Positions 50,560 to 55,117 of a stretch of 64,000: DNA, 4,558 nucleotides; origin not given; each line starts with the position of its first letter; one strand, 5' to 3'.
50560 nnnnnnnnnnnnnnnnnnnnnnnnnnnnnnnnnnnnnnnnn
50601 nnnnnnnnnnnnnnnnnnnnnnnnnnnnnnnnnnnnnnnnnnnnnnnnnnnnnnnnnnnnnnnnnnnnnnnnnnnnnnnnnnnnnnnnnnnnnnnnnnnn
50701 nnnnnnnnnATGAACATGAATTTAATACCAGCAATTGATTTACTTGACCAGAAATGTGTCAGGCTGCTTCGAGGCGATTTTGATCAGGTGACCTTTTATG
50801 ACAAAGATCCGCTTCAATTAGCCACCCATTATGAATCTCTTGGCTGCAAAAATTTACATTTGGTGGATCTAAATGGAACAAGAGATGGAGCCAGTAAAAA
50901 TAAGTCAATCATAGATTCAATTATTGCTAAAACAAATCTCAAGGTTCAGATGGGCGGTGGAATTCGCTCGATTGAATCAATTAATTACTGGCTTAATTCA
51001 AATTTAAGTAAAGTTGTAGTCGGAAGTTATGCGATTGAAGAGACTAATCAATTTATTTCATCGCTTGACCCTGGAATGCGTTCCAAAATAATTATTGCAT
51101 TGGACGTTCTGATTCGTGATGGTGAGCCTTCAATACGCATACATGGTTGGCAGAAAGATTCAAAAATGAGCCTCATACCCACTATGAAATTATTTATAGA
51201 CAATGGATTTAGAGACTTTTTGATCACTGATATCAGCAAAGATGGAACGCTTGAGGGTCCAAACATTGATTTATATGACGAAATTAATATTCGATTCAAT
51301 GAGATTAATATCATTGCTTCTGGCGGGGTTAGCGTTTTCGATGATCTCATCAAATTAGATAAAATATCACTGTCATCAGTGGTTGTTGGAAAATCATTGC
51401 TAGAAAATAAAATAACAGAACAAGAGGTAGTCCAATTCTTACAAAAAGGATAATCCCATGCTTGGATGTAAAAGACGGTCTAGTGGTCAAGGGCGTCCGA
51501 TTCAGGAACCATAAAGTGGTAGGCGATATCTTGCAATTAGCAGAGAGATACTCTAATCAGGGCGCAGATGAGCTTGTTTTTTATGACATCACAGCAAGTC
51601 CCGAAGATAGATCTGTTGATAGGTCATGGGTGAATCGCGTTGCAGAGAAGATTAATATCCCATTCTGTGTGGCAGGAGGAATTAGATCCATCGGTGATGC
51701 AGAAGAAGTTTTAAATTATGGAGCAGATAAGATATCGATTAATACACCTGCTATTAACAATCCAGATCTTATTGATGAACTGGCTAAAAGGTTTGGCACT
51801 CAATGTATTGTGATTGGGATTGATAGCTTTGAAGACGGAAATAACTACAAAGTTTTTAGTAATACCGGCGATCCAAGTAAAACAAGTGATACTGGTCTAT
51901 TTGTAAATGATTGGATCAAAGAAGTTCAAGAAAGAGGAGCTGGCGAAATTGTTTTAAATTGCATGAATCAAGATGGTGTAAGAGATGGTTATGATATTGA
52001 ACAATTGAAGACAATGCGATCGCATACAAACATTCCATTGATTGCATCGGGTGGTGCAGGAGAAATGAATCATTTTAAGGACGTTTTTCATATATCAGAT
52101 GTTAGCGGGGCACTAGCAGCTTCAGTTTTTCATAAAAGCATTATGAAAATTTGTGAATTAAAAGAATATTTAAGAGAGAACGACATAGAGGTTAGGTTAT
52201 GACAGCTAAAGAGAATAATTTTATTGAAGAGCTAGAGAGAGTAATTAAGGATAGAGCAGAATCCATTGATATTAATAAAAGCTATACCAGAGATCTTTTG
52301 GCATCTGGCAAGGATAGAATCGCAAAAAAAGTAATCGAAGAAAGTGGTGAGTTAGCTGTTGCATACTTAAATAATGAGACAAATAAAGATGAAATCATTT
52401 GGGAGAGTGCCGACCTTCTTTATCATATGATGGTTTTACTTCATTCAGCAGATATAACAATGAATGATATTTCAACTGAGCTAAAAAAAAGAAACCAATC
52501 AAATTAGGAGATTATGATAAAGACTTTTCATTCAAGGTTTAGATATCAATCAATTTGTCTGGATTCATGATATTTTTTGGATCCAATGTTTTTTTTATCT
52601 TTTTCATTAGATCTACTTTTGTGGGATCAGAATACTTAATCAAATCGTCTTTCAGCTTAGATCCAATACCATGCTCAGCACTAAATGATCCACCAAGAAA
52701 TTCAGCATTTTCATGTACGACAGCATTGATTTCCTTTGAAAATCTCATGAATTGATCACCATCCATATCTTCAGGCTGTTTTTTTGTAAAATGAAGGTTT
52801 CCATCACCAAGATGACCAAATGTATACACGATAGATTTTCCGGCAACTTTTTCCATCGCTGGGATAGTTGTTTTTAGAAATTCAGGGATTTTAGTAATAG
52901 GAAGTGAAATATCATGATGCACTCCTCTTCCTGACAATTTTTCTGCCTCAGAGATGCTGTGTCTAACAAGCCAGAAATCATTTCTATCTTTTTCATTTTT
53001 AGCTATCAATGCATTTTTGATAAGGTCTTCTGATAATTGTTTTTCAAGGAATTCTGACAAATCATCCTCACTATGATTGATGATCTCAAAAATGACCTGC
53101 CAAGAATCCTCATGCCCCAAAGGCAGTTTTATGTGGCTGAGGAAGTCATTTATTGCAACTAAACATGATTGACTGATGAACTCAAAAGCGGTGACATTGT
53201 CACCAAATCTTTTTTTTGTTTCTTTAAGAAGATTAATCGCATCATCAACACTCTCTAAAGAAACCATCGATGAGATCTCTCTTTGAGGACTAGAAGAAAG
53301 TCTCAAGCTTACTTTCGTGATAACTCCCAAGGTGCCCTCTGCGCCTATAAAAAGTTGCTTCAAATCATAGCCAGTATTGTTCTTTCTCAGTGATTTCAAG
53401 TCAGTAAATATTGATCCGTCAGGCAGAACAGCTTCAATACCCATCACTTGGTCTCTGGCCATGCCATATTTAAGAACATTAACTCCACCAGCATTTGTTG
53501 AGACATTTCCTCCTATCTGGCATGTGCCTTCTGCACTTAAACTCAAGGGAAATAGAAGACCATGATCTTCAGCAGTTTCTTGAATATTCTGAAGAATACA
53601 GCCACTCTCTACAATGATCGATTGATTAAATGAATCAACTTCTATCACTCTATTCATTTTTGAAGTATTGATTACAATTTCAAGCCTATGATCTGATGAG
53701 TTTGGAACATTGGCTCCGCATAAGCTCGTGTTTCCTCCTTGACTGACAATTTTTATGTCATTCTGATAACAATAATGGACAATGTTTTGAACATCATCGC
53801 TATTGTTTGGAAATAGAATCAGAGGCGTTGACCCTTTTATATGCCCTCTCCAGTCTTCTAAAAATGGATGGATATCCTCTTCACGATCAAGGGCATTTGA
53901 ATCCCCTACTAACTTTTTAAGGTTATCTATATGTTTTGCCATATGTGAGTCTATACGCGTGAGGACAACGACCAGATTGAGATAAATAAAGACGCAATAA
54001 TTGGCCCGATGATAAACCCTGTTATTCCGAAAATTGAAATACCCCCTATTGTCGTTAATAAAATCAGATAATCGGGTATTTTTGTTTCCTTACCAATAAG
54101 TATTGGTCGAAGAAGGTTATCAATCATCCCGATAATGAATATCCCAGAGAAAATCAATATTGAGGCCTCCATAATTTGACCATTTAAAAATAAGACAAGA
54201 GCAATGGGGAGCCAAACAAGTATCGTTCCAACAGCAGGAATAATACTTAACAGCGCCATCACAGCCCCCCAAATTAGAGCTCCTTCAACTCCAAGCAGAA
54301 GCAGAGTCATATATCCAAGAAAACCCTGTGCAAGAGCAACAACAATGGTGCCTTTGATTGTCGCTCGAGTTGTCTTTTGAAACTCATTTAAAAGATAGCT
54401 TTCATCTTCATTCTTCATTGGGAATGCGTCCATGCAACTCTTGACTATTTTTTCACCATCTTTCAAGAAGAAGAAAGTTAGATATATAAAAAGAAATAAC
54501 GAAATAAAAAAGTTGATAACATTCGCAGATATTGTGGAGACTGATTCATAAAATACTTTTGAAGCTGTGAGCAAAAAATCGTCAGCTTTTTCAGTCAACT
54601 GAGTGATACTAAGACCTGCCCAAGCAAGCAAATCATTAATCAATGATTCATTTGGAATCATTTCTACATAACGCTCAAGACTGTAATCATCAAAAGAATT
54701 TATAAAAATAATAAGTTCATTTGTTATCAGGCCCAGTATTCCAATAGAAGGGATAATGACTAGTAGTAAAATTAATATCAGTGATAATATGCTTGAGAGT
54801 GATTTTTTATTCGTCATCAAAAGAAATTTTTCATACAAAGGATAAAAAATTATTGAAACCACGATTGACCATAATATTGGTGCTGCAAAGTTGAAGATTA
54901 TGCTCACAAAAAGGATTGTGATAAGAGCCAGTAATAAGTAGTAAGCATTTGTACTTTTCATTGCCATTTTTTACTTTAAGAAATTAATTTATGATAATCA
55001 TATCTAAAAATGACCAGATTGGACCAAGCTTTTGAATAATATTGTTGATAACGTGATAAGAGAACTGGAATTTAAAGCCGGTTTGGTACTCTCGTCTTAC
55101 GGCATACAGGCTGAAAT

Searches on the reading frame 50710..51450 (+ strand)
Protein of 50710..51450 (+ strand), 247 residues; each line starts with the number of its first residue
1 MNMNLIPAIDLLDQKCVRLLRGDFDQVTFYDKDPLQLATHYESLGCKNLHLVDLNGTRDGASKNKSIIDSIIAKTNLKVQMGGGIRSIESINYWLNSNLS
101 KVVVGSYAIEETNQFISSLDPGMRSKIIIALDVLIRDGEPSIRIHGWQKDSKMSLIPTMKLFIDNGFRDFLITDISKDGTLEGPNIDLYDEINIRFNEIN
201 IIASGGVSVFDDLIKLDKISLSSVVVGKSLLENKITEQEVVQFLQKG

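Call 4: search_protein_families(library=pfam, proteins=[window:50710-51450:+])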
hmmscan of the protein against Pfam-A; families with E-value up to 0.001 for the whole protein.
window:50710-51450:+ (247 aa): 1 family
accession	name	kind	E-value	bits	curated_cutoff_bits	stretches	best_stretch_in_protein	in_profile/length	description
PF00977.27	His_biosynth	-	9.2e-63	212.2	23.6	1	5-236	2-228/228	Histidine biosynthesis protein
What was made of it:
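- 50710..51453 (+): hisA. PF00977 (call 4).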

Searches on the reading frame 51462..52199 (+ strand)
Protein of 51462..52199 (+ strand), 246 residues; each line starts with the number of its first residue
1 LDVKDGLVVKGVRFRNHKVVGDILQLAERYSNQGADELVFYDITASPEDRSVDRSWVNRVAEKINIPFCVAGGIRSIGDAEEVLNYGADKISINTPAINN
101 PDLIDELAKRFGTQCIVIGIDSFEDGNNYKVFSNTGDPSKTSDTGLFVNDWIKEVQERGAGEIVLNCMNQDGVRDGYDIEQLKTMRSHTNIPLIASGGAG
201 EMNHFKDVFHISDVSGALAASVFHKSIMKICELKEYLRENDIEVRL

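Call 4: search_protein_families(library=pfam, proteins=[window:51462-52199:+])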
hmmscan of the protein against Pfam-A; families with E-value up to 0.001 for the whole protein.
window:51462-52199:+ (246 aa): 5 families
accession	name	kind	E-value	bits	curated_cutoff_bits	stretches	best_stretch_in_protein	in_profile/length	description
PF00977.27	His_biosynth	-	4.3e-70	236.1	23.6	1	1-227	6-226/228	Histidine biosynthesis protein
PF01207.24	Dus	-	1.3e-09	38.1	20.4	1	12-112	129-231/311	Dihydrouridine synthase (Dus)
PF02581.23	TMP-TENI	-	4.1e-06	26.7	27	0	27-93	108-176/180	Thiamine monophosphate synthase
PF03060.21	NMO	-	0.00016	21.7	28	0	55-95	183-223/331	Nitronate monooxygenase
PF05690.20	ThiG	-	0.00031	20.6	23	0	54-111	164-220/247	Thiazole biosynthesis protein ThiG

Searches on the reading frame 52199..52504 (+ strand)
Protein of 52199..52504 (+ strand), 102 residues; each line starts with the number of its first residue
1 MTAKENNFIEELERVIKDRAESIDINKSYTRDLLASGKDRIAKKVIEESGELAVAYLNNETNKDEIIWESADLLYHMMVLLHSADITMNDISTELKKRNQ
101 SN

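Call 4: search_protein_families(library=pfam, proteins=[window:52199-52504:+])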
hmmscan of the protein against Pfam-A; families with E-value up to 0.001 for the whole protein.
window:52199-52504:+ (102 aa): 1 family
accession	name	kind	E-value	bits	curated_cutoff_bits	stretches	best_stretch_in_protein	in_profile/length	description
PF01503.22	PRA-PH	-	5.5e-19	68.8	21.3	1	10-99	2-86/86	Phosphoribosyl-ATP pyrophosphohydrolase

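Call 6: search_protein_families(library=ncbifam, proteins=[window:52199-52504:+], max_evalue=0.01)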
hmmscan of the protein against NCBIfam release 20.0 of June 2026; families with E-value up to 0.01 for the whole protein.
window:52199-52504:+ (102 aa): 5 families
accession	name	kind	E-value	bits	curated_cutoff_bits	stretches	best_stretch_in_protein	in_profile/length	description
TIGR03188.1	histidine_hisI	equivalog_domain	7.9e-26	90.1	42.7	1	10-95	2-84/84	phosphoribosyl-ATP diphosphatase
NF002747.0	PRK02759.1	equivalog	2.1e-25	89.6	187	1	3-101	112-207/208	bifunctional phosphoribosyl-AMP cyclohydrolase/phosphoribosyl-ATP diphosphatase HisIE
NF001613.0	PRK00400.1-5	equivalog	1.1e-23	83.2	120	1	6-100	3-94/107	phosphoribosyl-ATP diphosphatase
NF001611.0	PRK00400.1-3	equivalog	1.3e-21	76.7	99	1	5-99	3-94/108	phosphoribosyl-ATP diphosphatase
NF001610.0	PRK00400.1-1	equivalog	2.5e-08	34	104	1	9-95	10-93/93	phosphoribosyl-ATP diphosphatase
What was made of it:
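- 52199..52507 (+): hisE (PRA-PH only), the last gene of the operon; there is no hisI cyclohydrolase domain. PF01503 (call 4); TIGR03188 (call 6).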

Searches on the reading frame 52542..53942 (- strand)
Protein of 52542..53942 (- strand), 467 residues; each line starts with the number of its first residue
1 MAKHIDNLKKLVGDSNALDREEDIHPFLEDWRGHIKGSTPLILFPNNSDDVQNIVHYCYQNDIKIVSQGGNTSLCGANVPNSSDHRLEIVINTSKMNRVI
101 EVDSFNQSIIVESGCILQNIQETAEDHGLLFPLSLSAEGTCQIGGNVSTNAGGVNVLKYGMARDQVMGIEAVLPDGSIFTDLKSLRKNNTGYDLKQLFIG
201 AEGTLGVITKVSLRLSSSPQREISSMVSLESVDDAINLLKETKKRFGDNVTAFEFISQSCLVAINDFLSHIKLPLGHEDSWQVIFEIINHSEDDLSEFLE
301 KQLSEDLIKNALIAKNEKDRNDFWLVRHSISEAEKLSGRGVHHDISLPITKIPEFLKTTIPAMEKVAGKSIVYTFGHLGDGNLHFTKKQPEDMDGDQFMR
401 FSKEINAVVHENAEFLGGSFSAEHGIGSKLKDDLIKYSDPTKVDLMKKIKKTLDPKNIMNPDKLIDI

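Call 28: search_protein_families(library=pfam, proteins=[window:52542-53942:-])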
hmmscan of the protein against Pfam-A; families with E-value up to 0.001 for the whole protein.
window:52542-53942:- (467 aa): 2 families
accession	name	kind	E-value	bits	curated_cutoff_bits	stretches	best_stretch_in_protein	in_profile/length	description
PF02913.24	FAD-oxidase_C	-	4.1e-39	135.2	21.2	1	219-464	2-248/248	FAD linked oxidases, C-terminal domain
PF01565.28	FAD_binding_4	-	2.2e-34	118.6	26.4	1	41-179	3-136/139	FAD binding domain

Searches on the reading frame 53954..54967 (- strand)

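Call 28: search_protein_families(library=pfam, proteins=[window:53954-54967:-])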
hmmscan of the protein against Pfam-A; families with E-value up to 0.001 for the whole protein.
window:53954-54967:- (338 aa): 1 family
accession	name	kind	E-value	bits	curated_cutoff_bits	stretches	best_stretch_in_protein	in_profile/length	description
PF01594.21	AI-2E_transport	-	1.4e-51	176.1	34.3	1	11-331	5-322/327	AI-2E family transporter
